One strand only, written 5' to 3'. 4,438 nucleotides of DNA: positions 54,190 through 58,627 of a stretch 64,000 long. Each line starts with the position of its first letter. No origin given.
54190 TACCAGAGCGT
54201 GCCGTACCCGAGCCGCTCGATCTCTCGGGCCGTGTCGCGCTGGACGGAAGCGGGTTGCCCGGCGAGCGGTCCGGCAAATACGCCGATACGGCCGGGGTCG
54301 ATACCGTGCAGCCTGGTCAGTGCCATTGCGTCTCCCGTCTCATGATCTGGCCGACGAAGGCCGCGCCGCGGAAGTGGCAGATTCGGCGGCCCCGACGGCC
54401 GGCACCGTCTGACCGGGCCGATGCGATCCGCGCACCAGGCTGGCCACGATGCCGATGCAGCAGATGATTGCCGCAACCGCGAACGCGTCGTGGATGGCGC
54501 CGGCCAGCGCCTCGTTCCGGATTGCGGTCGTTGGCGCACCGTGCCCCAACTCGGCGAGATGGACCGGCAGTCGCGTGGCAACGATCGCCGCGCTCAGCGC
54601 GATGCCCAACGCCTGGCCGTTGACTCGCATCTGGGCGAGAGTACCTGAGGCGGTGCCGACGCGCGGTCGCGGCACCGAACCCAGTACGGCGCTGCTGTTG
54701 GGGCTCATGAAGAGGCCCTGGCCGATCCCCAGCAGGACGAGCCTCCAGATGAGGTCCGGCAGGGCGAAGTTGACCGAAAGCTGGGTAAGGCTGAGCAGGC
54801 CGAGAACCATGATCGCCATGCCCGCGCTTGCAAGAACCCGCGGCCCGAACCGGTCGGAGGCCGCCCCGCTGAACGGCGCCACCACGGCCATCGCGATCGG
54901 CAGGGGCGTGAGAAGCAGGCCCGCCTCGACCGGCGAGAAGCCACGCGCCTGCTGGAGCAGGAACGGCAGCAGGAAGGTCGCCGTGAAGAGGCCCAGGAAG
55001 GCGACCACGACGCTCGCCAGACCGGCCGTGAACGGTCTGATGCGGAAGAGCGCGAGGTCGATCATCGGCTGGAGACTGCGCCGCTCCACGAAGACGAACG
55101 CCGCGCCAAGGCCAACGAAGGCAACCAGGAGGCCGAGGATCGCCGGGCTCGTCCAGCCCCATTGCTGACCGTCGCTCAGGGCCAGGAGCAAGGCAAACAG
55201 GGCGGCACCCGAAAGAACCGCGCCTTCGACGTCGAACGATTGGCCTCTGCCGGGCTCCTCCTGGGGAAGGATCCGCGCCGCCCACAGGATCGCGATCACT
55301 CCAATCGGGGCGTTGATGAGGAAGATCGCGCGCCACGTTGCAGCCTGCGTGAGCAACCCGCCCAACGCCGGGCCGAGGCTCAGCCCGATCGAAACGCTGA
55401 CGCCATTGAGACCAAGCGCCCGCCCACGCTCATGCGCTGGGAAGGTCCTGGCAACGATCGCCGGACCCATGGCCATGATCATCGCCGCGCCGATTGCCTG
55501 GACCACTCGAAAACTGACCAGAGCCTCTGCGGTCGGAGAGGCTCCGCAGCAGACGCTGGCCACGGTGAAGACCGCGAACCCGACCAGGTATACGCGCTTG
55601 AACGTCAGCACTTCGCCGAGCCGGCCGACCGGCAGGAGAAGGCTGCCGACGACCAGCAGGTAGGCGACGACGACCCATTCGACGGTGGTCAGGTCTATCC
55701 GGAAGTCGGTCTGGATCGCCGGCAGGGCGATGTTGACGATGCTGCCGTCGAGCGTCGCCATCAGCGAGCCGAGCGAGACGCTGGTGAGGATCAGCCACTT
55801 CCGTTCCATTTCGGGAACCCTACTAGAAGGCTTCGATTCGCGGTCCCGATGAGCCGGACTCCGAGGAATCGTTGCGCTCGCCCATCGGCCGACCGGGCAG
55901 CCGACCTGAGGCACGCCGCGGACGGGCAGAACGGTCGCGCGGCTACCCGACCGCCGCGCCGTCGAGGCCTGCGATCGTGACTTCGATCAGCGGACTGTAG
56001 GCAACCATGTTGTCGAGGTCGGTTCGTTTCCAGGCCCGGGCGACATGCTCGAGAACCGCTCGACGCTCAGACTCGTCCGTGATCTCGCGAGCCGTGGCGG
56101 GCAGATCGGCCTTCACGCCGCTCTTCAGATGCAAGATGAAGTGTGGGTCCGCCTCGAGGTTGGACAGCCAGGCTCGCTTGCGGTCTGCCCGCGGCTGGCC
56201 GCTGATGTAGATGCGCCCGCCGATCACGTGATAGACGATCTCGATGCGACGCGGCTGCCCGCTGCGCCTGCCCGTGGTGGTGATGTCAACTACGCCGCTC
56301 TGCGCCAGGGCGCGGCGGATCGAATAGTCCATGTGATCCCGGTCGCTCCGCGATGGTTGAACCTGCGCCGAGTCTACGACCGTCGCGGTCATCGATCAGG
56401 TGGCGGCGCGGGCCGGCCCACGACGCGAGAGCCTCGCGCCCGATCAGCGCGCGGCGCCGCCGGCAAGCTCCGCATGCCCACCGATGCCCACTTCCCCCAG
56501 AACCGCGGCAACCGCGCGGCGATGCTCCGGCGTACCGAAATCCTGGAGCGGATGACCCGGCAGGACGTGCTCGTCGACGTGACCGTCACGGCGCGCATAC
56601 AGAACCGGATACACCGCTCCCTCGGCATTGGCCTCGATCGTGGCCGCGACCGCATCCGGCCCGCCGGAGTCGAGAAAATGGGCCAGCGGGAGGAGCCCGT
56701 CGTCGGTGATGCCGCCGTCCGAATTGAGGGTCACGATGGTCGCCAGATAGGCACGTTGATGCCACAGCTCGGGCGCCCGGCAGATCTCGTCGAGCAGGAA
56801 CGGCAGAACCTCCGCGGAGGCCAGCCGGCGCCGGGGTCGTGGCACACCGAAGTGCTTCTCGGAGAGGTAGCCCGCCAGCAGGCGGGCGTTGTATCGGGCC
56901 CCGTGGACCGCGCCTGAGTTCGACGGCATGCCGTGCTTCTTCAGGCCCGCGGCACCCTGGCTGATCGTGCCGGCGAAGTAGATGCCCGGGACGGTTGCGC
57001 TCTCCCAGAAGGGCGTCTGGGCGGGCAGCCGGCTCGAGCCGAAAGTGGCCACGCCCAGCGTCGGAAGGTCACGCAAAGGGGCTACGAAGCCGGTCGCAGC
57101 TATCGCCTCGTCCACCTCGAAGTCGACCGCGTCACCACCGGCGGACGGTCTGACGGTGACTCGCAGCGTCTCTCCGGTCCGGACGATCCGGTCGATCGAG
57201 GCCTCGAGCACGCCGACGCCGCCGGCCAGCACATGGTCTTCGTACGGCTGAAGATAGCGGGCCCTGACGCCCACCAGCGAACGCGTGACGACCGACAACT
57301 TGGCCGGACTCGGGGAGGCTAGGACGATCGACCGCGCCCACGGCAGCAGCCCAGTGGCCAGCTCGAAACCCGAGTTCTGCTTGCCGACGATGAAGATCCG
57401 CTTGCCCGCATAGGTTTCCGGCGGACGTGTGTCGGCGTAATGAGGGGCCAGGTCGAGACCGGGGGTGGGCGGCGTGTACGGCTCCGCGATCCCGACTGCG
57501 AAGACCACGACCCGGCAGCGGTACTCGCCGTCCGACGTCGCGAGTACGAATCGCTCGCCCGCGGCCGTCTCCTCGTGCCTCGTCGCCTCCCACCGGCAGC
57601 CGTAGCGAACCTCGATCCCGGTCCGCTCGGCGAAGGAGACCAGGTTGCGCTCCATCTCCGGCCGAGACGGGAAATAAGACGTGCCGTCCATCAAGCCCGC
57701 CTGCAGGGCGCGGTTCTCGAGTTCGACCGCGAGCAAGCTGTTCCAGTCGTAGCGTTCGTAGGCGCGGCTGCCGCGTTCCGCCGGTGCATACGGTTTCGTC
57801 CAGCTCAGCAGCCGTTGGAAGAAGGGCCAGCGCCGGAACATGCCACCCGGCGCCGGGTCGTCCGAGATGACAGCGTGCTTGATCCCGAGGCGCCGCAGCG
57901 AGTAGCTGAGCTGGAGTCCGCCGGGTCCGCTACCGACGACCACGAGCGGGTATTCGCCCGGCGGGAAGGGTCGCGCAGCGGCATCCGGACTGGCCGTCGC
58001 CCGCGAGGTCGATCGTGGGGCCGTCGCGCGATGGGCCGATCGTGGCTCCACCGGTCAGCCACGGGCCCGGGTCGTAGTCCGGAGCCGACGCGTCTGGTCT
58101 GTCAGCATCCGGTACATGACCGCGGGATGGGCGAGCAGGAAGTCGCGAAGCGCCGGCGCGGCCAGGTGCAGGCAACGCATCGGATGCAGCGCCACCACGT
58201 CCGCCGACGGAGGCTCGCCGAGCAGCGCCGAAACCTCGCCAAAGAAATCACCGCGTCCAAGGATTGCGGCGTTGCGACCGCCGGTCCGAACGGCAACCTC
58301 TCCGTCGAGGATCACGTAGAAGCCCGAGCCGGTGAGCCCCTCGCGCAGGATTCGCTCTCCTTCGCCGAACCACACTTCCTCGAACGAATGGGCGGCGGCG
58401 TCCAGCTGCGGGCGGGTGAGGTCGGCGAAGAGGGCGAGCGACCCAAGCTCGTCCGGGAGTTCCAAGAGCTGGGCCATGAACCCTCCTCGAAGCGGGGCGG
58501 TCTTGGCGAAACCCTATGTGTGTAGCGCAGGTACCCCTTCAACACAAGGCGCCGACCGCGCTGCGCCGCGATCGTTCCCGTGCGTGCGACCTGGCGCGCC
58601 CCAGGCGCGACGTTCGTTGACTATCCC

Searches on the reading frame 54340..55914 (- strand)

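Call 8: search_protein_families(library=pfam, proteins=[window:54340-55914:-], max_evalue=0.001)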
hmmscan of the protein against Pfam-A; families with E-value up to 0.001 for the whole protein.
window:54340-55914:- (524 aa): 3 families
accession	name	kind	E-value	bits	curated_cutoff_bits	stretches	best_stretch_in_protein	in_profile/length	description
PF07690.21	MFS_1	-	1.5e-66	225.2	33.4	2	47-437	2-346/347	Major Facilitator Superfamily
PF00083.30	Sugar_tr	-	1e-08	35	22.3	1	47-211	6-187/452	Sugar (and other) transporter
PF05977.19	MFS_3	-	0.00024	20.1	27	1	49-213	18-186/524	Transmembrane secretion effector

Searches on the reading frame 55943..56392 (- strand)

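Call 8: search_protein_families(library=pfam, proteins=[window:55943-56392:-], max_evalue=0.001)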
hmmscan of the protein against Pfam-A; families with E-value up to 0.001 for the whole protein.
window:55943-56392:- (149 aa): 1 family
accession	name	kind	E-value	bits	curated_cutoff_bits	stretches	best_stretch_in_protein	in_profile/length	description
PF04075.20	F420H2_quin_red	-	1.9e-10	41.4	22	1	28-121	19-109/130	F420H(2)-dependent quinone reductase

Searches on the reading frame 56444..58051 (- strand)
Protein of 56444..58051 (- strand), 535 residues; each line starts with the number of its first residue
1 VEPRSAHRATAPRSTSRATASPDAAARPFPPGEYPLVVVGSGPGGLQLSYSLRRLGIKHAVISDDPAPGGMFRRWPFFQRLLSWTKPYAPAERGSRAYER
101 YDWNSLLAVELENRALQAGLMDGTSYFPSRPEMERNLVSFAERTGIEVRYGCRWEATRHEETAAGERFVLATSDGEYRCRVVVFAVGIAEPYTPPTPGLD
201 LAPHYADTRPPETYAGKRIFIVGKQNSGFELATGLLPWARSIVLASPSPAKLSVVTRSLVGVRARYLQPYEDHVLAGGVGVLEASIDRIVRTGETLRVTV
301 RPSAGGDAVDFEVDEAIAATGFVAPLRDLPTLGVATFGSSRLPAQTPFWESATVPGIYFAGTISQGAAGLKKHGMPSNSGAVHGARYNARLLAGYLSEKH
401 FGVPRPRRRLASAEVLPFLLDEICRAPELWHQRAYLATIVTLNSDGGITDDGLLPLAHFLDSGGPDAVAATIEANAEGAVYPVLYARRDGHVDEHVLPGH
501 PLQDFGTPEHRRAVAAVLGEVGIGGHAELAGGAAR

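Call 8: search_protein_families(library=pfam, proteins=[window:56444-58051:-], max_evalue=0.001)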
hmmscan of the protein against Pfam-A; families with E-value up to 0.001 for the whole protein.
window:56444-58051:- (535 aa): 3 families
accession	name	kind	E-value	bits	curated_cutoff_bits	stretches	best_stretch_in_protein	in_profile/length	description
PF13738.12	Pyr_redox_3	-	8.4e-26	91.4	30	1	37-361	1-305/305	Pyridine nucleotide-disulphide oxidoreductase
PF07992.20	Pyr_redox_2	-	5.3e-11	42.9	26.1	1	35-364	2-277/291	Pyridine nucleotide-disulphide oxidoreductase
PF01494.25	FAD_binding_3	-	0.00011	22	22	0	35-63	3-31/349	FAD binding domain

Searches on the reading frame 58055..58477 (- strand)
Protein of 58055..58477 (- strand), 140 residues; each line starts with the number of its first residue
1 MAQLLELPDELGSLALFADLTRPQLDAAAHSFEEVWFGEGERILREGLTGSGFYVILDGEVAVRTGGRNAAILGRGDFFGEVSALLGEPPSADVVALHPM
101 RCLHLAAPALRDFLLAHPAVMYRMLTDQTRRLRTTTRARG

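Call 8: search_protein_families(library=pfam, proteins=[window:58055-58477:-], max_evalue=0.001)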
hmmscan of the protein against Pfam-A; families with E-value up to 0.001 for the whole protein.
window:58055-58477:- (140 aa): 1 family
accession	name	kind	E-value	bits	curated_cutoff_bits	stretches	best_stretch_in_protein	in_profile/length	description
PF00027.35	cNMP_binding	-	2.1e-16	60.1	27.5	1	35-115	2-87/89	Cyclic nucleotide-binding domain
